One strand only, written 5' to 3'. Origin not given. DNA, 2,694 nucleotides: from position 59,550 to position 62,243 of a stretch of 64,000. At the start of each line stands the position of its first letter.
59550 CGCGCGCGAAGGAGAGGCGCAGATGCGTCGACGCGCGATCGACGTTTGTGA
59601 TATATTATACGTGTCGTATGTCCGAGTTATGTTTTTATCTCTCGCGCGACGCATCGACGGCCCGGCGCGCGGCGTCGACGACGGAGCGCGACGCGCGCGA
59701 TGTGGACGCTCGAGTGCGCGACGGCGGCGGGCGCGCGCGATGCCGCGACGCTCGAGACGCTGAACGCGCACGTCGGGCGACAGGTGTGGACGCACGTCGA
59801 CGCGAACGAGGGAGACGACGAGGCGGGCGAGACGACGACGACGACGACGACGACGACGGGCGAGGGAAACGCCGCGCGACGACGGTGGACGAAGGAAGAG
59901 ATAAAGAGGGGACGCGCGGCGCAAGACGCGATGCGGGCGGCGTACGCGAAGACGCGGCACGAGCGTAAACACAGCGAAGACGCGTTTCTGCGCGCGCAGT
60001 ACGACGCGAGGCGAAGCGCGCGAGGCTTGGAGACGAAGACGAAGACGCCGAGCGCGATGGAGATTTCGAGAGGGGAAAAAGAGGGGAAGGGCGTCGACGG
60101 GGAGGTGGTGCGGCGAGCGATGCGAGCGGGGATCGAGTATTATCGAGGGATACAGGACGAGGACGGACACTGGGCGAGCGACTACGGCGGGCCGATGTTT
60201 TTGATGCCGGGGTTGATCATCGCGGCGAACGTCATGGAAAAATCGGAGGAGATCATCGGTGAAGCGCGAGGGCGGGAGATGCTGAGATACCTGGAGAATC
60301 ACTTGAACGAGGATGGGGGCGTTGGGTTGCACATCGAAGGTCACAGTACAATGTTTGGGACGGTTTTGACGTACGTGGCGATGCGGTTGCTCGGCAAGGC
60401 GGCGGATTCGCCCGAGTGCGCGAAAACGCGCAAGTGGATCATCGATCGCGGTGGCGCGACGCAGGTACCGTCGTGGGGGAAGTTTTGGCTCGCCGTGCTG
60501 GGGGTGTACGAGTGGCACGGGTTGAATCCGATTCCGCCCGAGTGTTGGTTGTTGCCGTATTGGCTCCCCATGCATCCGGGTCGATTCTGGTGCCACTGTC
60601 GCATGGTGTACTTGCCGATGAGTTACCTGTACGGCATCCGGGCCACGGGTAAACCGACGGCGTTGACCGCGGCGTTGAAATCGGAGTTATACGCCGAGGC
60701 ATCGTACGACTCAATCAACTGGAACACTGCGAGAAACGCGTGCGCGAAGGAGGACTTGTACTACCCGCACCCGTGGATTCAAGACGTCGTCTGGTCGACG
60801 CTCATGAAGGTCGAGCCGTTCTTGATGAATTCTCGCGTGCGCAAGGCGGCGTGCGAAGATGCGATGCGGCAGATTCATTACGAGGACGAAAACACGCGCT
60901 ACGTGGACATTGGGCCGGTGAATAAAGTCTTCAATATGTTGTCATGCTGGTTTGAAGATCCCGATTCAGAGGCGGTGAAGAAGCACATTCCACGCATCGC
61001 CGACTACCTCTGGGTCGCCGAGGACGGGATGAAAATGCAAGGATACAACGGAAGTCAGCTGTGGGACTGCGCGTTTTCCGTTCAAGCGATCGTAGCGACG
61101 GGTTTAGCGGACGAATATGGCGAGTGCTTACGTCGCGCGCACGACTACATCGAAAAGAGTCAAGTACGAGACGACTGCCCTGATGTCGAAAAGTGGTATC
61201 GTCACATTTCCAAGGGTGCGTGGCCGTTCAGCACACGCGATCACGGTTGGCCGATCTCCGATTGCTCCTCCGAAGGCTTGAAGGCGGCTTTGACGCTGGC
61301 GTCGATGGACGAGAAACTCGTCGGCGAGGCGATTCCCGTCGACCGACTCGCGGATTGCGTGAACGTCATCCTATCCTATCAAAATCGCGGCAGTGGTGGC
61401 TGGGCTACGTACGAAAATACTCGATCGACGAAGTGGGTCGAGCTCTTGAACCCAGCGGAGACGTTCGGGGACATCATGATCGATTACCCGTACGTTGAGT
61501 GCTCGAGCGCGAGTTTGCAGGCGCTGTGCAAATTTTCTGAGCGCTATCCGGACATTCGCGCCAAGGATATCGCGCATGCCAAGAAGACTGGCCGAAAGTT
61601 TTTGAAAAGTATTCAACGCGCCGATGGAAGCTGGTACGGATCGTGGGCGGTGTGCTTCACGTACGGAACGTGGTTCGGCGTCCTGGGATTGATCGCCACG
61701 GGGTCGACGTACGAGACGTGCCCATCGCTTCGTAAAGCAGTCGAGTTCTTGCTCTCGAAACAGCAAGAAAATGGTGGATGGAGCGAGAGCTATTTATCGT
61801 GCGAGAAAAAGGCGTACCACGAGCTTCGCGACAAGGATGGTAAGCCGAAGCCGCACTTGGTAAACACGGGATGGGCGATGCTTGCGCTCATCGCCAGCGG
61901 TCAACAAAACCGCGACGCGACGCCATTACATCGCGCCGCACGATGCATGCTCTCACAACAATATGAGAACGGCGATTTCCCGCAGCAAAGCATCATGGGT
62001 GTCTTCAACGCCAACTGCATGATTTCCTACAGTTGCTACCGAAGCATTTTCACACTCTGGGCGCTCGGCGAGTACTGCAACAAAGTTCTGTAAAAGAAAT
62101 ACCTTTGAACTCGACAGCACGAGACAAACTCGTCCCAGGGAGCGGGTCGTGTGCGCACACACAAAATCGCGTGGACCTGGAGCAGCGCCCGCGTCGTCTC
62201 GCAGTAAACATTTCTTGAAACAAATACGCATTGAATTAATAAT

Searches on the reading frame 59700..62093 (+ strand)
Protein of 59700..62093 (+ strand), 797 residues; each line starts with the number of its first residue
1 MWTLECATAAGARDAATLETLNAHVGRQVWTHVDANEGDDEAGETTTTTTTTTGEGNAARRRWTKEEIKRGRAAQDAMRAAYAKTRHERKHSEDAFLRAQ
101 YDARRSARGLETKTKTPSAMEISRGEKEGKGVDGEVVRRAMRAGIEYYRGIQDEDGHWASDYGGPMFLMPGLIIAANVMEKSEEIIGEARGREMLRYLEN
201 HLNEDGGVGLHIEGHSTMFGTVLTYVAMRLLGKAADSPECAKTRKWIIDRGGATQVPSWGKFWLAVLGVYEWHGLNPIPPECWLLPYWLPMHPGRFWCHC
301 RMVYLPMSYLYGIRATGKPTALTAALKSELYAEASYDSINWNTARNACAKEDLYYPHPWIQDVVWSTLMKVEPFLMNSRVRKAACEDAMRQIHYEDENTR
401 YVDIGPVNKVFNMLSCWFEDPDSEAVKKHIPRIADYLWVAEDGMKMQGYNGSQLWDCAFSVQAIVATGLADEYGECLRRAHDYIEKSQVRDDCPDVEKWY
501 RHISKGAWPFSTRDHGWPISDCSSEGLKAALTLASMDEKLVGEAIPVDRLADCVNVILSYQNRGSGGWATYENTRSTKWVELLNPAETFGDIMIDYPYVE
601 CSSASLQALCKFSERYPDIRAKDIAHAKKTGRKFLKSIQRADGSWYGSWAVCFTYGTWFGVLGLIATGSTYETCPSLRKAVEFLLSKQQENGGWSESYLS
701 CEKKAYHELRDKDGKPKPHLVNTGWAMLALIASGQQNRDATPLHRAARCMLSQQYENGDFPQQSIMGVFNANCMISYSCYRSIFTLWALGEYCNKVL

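Call 7: search_protein_families(library=pfam, proteins=[window:59700-62093:+], max_evalue=0.01)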
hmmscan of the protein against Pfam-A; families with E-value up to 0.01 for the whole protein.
window:59700-62093:+ (797 aa): 4 families
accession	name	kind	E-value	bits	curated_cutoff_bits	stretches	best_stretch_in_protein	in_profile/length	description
PF13243.12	SQHop_cyclase_C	-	9.5e-48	163.3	26.1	1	452-793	2-318/319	Squalene-hopene cyclase C-terminal domain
PF13249.12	SQHop_cyclase_N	-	5.8e-42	144.3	26.2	1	146-440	6-289/291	Squalene-hopene cyclase N-terminal domain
PF00432.27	Prenyltrans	-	1.5e-05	25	26.5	0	677-763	51-121/304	Prenyltransferase alpha-alpha toroid domain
PF09492.16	Pec_lyase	-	0.00025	20.9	22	0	676-707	63-92/292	Pectic acid lyase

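Call 11: find_encoding_contigs(protein=window:59700-62093:+, flank=10000, max_places=4)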
Protein window:59700-62093:+ (797 aa): 24 contigs read that carry it; 4 places shown.
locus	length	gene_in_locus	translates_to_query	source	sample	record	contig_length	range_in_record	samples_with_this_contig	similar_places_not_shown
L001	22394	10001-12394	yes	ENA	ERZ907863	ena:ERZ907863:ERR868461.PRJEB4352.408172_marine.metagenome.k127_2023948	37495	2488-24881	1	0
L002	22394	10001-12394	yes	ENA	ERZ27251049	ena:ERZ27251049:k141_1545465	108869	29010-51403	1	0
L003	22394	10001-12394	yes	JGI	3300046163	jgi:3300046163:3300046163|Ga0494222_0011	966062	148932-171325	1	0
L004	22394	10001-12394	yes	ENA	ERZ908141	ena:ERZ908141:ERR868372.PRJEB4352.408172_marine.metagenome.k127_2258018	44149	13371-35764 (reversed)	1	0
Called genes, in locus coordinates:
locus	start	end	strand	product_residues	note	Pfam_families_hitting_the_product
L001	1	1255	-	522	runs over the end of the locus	PF00370:FGGY_N, PF02782:FGGY_C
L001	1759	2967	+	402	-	PF00155:Aminotran_1_2, PF04864:Alliinase_C (faint)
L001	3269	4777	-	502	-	PF00249:Myb_DNA-binding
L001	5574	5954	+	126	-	PF00861:Ribosomal_L18p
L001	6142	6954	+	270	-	PF18360:hnRNP_Q_AcD (weak)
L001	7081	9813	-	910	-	PF02922:CBM_48, PF00128:Alpha-amylase, PF02806:Alpha-amylase_C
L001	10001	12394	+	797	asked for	PF00432:Prenyltrans (faint), PF13249:SQHop_cyclase_N, PF13243:SQHop_cyclase_C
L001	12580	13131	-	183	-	PF04359:DUF493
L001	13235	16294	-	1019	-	PF01136:Peptidase_U32, PF12392:DUF3656, PF01136:Peptidase_U32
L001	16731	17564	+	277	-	-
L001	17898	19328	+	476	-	-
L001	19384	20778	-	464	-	PF00464:SHMT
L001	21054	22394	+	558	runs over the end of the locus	PF01565:FAD_binding_4, PF04030:ALO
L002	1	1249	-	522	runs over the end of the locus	PF00370:FGGY_N, PF02782:FGGY_C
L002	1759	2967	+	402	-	PF00155:Aminotran_1_2, PF04864:Alliinase_C (faint)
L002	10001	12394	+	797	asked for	PF00432:Prenyltrans (faint), PF13249:SQHop_cyclase_N, PF13243:SQHop_cyclase_C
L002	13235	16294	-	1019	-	PF01136:Peptidase_U32, PF12392:DUF3656, PF01136:Peptidase_U32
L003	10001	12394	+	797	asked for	PF00432:Prenyltrans (faint), PF13249:SQHop_cyclase_N, PF13243:SQHop_cyclase_C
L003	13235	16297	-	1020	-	PF01136:Peptidase_U32, PF12392:DUF3656, PF01136:Peptidase_U32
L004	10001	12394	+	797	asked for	PF00432:Prenyltrans (faint), PF13249:SQHop_cyclase_N, PF13243:SQHop_cyclase_C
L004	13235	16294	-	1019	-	PF01136:Peptidase_U32, PF12392:DUF3656, PF01136:Peptidase_U32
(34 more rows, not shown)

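Call 15: search_protein_families(library=pfam, proteins=[L001:13235-16294:-], max_evalue=1)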
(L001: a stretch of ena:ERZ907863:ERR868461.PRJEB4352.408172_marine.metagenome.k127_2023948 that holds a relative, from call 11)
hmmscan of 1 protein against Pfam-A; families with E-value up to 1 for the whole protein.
L001:13235-16294:- (1019 aa): 2 families
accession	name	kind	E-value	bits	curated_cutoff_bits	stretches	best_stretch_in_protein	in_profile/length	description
PF01136.24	Peptidase_U32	-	7.5e-90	300.7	22.4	2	162-388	5-221/233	Peptidase family U32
PF12392.13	DUF3656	-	3.5e-14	53.8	22.1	1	509-643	1-108/109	Collagenase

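Call 16: search_protein_families(library=ncbifam, proteins=[L001:13235-16294:-], max_evalue=0.01)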
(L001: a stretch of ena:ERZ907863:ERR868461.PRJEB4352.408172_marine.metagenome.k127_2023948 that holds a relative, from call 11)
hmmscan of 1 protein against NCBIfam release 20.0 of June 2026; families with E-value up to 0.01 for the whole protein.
L001:13235-16294:- (1019 aa): 4 families
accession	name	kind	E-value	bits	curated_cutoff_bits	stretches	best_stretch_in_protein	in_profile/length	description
NF011996.0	PRK15452.1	equivalog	2.4e-64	217.8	534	2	85-298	3-215/449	prephenate-dependent tRNA uridine(34) hydroxylase TrhP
NF047963.1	quinone_UbiU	equivalog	1.1e-50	172.7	440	2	88-281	2-198/331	ubiquinone anaerobic biosynthesis protein UbiU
NF047965.1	quinone_UbiV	equivalog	7.7e-17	61.7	275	2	107-289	28-200/292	ubiquinone anaerobic biosynthesis protein UbiV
NF011991.0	PRK15447.1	equivalog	1.3e-16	60.8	283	2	107-289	29-206/302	U32 family peptidase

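Call 17: search_solved_structures(query=L001:13235-16294:-, max_evalue=0.01)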
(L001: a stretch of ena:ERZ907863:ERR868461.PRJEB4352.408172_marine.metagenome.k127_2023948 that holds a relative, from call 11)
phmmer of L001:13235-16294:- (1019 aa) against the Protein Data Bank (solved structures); distinct sequences matched with E-value up to 0.01: 0.

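Call 35: find_related_loci(query=L001:13235-16294:-, collection=genome_contigs, flank=6000)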
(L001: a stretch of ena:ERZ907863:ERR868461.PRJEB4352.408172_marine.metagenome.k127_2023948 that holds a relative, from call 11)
Query L001:13235-16294:- (1019 aa) in genome_contigs; peptide patterns used: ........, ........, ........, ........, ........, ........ (x = any residue, [..] = any of these).
185 stretches matched a pattern; 136 encode a relative of the query (tblastn E <= 1e-3); the best 80 are kept; 80 distinct loci.
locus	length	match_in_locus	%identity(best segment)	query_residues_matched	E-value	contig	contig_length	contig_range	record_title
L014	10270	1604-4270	47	60-999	0e+0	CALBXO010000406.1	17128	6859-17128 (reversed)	MAG TPA_asm: uncultured proteobacterium isolate ERR2206771_bin.55_CONCOCT_v1.1_MAG genome assembly, contig: ERZ888641.29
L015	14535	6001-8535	47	86-989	0e+0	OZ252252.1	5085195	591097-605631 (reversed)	MAG: Deinococcales bacterium isolate 5cafd705-4e53-402a-ab4b-ed1a629fd506 genome assembly, chromosome: 1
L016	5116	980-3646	44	32-986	0e+0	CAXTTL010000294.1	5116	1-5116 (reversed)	MAG TPA_asm: uncultured Deinococcales bacterium isolate public_SRR11456923_metawrap_bin.2 genome assembly, contig: publi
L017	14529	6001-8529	45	86-986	0e+0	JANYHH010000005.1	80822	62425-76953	MAG: Deinococcales bacterium isolate GL140_1_metabinner_31 GL140_1_k141_1060385, whole genome shotgun sequence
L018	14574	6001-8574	44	86-989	0e+0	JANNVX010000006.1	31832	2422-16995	MAG: Deinococcales bacterium isolate VAR_34_metabat_433 VAR_34_k141_2594886, whole genome shotgun sequence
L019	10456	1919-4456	44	86-986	0e+0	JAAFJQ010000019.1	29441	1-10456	MAG: Deinococcales bacterium isolate bin20.maxbin.b16b17b19.023 WN_Deinococcales_2_scaffold_19, whole genome shotgun seq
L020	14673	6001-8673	44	86-999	0e+0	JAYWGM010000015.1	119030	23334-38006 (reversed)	MAG: Deinococcales bacterium isolate GLR21_GL16_DN_2_metabat_58 GLR21_GL16_DN_2_metabat_58_14, whole genome shotgun sequ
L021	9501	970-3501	46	86-986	0e+0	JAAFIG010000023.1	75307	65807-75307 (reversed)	MAG: Deinococcales bacterium isolate bin18.concoct.ball.099 WN_Deinococcales_1_scaffold_23, whole genome shotgun sequenc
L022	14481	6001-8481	46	83-986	0e+0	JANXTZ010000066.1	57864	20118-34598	MAG: Deinococcales bacterium isolate 339R_metabat_219 339R_k141_905808, whole genome shotgun sequence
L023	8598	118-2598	46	83-986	0e+0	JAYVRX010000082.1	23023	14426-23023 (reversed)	MAG: Deinococcales bacterium isolate GL73_DN_metabinner_10 GL73_DN_metabinner_10_81, whole genome shotgun sequence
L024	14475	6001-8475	44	86-986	0e+0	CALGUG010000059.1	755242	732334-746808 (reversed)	MAG TPA_asm: uncultured Chloroflexales bacterium isolate SRR4028131_bin.55_CONCOCT_v1.1_MAG genome assembly, contig: ERZ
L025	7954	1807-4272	45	84-986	0e+0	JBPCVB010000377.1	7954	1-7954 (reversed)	MAG: Pirellulaceae bacterium isolate MAG_seacave_29 S1Ck127_3399599, whole genome shotgun sequence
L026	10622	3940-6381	43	78-986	0e+0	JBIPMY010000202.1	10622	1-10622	MAG: Bryobacter sp. isolate ME2017-07-24_3300042509_group7_bin86 Rohwer_bin2_scaffold_4878_c1, whole genome shotgun sequ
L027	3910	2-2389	45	114-986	0e+0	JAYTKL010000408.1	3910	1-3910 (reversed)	MAG: Deinococcales bacterium isolate GFS_3132 GFS_3132_407, whole genome shotgun sequence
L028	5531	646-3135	43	84-990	0e+0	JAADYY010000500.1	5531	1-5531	MAG: Chloroflexi bacterium isolate TC_22 k99_1791684, whole genome shotgun sequence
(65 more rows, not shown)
